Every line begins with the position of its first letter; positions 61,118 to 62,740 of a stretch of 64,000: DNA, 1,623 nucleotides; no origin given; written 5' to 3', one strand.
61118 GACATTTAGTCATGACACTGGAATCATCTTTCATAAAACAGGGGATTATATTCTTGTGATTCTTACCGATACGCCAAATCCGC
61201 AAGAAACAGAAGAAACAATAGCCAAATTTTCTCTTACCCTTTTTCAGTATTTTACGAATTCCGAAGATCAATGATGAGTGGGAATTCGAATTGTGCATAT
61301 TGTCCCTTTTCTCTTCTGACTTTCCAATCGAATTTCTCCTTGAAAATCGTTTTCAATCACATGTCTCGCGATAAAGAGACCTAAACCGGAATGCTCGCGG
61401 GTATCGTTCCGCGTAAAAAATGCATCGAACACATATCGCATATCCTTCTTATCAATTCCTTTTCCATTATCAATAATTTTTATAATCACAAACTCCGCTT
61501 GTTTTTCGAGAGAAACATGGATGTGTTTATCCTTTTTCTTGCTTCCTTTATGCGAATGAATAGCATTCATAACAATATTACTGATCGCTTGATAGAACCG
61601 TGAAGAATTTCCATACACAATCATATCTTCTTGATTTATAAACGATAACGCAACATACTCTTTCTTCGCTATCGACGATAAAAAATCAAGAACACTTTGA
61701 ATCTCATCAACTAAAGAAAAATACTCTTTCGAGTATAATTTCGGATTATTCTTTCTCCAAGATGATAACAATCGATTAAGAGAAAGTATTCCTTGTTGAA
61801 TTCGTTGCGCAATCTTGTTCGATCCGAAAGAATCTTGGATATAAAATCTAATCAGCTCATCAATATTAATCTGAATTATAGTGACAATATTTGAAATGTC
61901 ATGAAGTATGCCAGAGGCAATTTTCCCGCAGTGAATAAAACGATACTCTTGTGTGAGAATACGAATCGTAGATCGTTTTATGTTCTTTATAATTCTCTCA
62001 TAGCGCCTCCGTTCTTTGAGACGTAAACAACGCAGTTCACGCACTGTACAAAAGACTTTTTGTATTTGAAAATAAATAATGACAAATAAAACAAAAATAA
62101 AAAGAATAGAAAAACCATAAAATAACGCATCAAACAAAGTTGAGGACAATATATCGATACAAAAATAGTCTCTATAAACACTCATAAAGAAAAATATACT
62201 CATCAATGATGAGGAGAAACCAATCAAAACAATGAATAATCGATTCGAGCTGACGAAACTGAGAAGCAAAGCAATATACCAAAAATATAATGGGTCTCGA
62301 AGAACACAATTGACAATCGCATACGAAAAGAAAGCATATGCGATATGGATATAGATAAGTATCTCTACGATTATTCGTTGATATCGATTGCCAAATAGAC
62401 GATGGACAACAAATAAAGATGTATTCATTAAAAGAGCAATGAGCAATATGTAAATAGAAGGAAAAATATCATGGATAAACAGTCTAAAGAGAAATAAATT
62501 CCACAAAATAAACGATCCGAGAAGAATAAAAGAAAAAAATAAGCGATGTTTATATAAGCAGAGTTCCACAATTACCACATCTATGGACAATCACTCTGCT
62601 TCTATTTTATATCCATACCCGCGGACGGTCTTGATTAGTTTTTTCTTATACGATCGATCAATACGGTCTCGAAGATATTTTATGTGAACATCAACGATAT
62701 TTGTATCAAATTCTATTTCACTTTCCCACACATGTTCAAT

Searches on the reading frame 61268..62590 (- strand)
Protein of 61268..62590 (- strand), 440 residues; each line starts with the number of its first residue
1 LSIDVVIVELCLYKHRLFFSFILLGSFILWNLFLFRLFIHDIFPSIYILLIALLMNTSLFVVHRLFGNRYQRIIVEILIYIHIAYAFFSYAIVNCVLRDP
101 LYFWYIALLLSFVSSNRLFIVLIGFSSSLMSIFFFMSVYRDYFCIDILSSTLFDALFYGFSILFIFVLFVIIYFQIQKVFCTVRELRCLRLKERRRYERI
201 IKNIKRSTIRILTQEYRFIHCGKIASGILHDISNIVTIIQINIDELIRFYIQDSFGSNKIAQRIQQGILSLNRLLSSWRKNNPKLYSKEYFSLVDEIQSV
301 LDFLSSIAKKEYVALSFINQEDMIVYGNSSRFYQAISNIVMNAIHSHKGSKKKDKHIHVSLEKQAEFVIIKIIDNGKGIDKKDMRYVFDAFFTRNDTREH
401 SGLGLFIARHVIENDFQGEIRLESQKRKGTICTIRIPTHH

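Call 68: search_protein_families(library=pfam, proteins=[window:61268-62590:-], max_evalue=0.0001)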
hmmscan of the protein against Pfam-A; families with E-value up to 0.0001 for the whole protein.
window:61268-62590:- (440 aa): 2 families
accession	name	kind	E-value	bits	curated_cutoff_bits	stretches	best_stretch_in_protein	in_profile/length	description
PF02518.31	HATPase_c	-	1.2e-21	77.7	26.4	1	328-438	2-109/111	Histidine kinase-, DNA gyrase B-, and HSP90-like ATPase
PF14501.12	HATPase_c_5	-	3.6e-06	27.3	22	1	332-427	6-93/102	GHKL domain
